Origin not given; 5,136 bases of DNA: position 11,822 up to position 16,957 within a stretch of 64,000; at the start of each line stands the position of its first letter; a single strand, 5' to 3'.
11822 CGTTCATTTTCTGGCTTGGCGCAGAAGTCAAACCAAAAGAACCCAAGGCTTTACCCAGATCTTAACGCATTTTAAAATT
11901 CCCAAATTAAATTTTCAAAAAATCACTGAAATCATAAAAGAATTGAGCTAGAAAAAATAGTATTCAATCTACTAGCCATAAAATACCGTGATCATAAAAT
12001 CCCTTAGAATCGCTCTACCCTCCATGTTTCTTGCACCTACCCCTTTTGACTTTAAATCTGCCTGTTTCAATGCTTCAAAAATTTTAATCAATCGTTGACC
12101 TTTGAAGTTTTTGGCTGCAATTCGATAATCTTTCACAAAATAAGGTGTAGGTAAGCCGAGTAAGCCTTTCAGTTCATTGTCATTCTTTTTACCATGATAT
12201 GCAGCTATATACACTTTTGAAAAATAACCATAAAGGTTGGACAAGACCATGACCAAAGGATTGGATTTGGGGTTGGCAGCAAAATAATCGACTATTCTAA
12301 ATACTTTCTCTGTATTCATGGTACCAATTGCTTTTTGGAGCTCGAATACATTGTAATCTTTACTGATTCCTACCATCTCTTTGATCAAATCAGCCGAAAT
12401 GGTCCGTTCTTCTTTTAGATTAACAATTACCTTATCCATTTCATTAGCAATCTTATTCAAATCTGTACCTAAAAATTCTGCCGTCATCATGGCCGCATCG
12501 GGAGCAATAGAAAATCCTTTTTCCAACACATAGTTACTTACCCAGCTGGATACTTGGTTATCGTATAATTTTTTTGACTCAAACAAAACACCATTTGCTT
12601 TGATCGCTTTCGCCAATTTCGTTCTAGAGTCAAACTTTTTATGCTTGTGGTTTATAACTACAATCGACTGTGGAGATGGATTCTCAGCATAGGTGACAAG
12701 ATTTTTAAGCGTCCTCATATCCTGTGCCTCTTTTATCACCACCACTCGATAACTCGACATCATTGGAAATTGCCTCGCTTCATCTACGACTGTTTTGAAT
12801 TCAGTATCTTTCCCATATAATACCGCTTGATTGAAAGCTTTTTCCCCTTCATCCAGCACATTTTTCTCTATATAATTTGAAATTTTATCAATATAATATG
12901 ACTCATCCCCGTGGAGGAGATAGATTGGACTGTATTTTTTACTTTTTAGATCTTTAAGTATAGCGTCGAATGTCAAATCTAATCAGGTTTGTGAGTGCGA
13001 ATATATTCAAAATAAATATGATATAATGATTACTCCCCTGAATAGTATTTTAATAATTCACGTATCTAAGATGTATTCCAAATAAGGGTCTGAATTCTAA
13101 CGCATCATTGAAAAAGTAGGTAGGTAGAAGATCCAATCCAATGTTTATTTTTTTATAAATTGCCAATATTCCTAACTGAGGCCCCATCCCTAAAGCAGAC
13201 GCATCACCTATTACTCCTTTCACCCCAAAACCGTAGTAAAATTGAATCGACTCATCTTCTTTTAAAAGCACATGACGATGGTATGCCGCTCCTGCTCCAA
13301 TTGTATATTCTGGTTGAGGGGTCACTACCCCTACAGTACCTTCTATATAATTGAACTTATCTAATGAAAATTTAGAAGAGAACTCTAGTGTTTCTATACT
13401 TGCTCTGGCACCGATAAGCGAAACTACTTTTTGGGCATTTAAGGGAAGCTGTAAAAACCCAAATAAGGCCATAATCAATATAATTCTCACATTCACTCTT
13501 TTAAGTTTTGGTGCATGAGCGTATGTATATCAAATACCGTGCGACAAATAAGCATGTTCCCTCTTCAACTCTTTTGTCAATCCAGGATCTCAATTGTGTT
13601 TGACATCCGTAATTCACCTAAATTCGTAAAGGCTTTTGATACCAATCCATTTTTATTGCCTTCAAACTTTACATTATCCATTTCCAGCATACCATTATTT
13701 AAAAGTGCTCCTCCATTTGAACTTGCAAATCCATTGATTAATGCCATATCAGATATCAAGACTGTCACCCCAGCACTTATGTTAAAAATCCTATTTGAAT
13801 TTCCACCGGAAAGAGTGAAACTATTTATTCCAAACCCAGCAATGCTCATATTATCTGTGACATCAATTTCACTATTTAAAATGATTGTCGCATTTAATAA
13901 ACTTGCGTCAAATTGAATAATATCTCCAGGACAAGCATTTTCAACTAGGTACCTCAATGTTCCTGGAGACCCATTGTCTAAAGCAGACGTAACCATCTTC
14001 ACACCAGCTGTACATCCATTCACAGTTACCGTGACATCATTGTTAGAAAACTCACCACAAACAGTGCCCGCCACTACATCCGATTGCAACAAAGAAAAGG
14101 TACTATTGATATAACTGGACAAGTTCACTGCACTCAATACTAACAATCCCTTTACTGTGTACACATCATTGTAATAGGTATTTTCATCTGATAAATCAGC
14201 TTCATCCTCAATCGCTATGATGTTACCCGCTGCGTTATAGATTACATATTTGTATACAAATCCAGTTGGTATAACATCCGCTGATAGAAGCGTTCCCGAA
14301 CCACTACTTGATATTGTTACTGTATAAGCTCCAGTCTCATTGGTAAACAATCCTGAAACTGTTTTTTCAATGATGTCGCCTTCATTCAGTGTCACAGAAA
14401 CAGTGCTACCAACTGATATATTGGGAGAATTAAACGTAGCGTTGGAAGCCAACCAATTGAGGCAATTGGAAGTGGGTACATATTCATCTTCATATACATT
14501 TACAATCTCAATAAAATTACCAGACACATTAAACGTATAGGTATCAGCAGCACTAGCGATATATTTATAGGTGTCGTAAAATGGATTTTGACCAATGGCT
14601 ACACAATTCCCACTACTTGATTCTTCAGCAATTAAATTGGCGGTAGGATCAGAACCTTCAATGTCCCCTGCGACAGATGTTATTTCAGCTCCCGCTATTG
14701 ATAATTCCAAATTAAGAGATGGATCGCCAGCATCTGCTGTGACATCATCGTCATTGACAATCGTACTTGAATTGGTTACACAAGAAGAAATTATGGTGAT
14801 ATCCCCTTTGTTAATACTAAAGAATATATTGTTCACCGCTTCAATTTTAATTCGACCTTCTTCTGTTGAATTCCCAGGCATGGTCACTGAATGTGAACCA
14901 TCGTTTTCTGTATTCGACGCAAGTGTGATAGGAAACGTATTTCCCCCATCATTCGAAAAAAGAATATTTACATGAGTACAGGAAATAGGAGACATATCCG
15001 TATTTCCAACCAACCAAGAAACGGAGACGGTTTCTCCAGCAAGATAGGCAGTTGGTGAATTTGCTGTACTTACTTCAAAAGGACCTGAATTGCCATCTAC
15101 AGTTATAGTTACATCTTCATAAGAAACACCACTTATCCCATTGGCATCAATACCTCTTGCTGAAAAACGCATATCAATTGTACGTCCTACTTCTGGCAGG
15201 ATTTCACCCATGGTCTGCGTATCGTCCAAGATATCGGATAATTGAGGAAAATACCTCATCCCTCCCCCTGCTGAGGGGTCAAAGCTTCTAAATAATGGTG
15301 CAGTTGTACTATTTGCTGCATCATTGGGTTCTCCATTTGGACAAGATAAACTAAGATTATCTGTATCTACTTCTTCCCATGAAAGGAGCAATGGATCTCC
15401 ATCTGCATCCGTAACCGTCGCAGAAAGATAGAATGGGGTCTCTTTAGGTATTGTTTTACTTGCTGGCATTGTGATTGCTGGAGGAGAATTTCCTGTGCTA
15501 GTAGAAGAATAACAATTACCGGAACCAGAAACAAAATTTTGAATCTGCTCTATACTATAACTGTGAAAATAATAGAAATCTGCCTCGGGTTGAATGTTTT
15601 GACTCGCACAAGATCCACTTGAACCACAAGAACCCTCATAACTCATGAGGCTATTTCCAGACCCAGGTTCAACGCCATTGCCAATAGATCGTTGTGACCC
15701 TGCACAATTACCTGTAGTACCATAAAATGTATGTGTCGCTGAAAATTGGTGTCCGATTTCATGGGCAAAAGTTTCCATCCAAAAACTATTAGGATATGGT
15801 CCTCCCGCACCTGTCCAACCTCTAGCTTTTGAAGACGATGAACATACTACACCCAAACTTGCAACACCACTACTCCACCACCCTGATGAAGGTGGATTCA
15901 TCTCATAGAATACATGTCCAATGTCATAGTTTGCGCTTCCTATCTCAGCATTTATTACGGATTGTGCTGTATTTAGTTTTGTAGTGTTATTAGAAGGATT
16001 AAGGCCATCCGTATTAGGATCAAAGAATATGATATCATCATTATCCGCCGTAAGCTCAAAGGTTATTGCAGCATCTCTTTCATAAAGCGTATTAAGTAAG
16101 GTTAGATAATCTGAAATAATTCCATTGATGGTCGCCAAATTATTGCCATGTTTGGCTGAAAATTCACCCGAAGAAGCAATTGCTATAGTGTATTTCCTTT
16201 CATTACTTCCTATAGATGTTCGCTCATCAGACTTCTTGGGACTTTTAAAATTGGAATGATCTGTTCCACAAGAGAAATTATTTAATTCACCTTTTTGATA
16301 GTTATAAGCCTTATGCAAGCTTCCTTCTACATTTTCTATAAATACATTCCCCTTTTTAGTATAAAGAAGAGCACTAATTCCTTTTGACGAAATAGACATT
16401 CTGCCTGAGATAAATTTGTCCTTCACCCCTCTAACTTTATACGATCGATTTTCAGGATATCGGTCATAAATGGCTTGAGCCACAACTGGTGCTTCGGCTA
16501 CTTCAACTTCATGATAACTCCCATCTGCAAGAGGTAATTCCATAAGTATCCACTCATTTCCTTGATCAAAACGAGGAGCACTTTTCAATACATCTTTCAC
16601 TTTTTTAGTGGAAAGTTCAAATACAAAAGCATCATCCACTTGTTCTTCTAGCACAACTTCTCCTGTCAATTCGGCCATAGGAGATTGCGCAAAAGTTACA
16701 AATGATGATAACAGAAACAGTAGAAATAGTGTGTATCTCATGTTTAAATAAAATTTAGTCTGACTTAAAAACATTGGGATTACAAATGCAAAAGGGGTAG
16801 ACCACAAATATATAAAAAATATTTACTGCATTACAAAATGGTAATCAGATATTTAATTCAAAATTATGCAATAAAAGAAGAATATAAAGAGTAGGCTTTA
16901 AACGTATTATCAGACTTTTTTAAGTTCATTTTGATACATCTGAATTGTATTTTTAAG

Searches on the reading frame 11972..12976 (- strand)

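Call 82: search_protein_families(library=pfam, proteins=[window:11972-12976:-], max_evalue=0.00001)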
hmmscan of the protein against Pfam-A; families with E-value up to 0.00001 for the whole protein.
window:11972-12976:- (334 aa): 2 families
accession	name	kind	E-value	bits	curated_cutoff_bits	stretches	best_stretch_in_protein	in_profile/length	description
PF06144.19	DNA_pol3_delta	-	4.9e-17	62.5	21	1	19-133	1-122/124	DNA polymerase III, delta subunit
PF21694.2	DNA_pol3_delta_C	-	8.3e-06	26.2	27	0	209-311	3-104/121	DNA polymerase III delta subunit, C-terminal domain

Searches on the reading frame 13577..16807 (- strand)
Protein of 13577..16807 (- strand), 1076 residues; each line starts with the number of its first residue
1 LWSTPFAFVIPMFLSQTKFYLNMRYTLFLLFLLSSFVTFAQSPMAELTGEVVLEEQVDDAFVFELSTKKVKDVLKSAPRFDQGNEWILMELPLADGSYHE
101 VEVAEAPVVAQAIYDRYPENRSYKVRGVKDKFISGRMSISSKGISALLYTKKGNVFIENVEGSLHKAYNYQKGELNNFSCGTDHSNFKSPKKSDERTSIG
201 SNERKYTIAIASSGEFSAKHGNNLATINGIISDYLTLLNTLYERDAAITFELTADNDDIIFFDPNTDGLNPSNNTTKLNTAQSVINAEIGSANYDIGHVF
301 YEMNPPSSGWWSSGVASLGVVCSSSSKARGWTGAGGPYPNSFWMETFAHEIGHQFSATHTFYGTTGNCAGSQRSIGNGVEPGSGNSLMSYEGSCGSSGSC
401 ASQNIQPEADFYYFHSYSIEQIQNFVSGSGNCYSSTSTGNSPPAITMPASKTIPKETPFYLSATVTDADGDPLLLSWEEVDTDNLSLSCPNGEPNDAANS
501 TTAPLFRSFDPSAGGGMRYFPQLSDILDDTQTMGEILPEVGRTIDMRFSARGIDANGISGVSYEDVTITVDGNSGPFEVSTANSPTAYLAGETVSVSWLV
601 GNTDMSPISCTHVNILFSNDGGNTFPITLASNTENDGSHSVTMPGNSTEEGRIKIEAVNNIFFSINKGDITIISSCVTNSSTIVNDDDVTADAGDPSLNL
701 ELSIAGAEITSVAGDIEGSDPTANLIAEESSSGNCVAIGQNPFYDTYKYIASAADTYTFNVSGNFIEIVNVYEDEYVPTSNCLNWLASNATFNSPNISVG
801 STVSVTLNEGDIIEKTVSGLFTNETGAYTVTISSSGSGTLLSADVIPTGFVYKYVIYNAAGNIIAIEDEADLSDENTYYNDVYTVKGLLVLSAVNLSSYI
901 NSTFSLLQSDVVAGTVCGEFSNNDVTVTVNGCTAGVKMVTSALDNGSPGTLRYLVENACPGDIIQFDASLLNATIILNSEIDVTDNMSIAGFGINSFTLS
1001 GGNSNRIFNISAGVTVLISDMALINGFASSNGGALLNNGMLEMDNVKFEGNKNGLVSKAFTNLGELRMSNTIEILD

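Call 82: search_protein_families(library=pfam, proteins=[window:13577-16807:-], max_evalue=0.00001)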
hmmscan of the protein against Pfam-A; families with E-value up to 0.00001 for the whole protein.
window:13577-16807:- (1076 aa): 4 families
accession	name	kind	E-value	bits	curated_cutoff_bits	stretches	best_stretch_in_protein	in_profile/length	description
PF13583.11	Reprolysin_4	-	1.6e-28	100.2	22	1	204-393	3-178/203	Metallo-peptidase family M12B Reprolysin-like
PF13582.12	Reprolysin_3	-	8.6e-21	75.2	22.4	1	232-360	5-123/123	Metallo-peptidase family M12B Reprolysin-like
PF13688.12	Reprolysin_5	-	7.6e-20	72.4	27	1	203-395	2-191/196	Metallo-peptidase family M12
PF13574.12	Reprolysin_2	-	3.4e-16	60.1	27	1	235-404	12-188/195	Metallo-peptidase family M12B Reprolysin-like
